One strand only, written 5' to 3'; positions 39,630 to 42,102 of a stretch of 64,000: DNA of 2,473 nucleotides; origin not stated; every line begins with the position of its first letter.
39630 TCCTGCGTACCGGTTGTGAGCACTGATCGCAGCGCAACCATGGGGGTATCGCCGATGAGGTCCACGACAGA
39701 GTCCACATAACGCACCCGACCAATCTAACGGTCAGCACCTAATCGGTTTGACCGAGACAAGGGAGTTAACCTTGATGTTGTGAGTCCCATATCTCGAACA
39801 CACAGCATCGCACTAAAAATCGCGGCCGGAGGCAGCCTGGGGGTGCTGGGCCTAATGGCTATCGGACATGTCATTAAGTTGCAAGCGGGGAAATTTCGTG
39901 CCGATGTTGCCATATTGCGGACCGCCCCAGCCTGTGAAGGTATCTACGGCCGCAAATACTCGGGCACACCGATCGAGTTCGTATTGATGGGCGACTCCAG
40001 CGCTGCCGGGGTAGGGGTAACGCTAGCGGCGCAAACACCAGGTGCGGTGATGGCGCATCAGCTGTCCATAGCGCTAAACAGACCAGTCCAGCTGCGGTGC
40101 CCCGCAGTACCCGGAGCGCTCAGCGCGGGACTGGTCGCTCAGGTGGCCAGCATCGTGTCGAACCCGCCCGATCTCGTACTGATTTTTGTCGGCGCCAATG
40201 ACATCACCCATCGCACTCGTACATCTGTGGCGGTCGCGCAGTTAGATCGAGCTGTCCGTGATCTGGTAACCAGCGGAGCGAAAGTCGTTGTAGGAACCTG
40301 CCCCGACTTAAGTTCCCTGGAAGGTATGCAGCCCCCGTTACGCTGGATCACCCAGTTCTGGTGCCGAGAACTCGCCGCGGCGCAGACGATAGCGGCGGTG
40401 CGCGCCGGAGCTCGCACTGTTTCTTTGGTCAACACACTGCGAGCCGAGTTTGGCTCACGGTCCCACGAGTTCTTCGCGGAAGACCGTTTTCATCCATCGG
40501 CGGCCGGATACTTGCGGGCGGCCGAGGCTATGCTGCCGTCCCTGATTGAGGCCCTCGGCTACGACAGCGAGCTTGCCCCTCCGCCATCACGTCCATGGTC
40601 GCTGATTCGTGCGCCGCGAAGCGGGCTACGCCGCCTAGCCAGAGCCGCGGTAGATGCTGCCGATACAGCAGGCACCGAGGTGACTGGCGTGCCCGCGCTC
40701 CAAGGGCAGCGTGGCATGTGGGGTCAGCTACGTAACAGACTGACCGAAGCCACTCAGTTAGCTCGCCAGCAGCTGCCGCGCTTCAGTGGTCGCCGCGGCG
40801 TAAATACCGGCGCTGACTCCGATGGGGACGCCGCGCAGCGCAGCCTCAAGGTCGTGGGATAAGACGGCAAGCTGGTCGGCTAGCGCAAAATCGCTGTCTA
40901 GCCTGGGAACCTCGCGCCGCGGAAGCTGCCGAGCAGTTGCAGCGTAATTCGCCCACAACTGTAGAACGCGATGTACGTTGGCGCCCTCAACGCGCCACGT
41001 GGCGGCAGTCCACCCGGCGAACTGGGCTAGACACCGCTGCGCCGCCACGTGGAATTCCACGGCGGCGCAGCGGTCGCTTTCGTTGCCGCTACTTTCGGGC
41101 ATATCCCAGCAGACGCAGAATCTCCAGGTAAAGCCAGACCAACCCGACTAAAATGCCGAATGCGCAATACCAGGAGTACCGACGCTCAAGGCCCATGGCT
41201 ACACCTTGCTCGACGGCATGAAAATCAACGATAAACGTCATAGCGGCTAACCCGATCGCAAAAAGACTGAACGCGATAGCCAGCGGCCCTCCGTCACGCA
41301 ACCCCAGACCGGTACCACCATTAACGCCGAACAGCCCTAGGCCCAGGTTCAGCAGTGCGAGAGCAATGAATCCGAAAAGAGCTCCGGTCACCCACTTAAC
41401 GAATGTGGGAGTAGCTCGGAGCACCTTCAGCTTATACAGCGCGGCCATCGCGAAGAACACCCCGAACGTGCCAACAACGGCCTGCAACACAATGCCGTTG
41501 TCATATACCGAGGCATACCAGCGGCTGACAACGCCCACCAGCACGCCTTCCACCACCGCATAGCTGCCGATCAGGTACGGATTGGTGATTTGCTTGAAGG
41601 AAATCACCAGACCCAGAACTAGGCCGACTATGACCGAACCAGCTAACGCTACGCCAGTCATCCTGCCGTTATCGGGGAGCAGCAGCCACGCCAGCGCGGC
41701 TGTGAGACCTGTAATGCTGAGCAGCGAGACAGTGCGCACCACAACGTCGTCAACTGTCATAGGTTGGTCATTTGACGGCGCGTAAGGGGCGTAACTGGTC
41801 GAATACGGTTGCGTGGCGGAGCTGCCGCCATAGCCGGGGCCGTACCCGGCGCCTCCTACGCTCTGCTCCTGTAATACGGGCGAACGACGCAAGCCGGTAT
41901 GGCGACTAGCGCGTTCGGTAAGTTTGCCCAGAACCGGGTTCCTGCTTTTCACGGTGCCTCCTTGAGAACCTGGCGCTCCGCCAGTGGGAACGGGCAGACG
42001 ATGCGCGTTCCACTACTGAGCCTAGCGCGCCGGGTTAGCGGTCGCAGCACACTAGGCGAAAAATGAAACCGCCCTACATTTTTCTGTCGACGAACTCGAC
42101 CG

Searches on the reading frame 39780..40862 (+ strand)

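Call 69: search_protein_families(library=pfam, proteins=[window:39780-40862:+], max_evalue=0.001)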
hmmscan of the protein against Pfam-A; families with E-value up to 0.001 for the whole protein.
window:39780-40862:+ (360 aa): 2 families
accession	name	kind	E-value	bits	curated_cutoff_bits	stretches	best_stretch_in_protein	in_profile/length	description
PF13472.12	Lipase_GDSL_2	-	3.9e-21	76.8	32.9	1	70-244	2-176/178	GDSL-like Lipase/Acylhydrolase family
PF00657.28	Lipase_GDSL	-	3.3e-12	47.5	23.6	1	68-250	2-207/208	GDSL-like Lipase/Acylhydrolase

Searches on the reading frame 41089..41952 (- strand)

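Call 69: search_protein_families(library=pfam, proteins=[window:41089-41952:-], max_evalue=0.001)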
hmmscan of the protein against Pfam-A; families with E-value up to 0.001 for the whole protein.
window:41089-41952:- (287 aa): 2 families
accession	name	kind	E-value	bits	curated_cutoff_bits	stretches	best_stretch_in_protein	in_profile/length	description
PF12811.12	BaxI_1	-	1.7e-76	257.3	26.2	1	48-286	20-232/233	Bax inhibitor 1 like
PF01027.25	Bax1-I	-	2.4e-08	34.5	34.1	1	73-282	6-207/207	Inhibitor of apoptosis-promoting Bax1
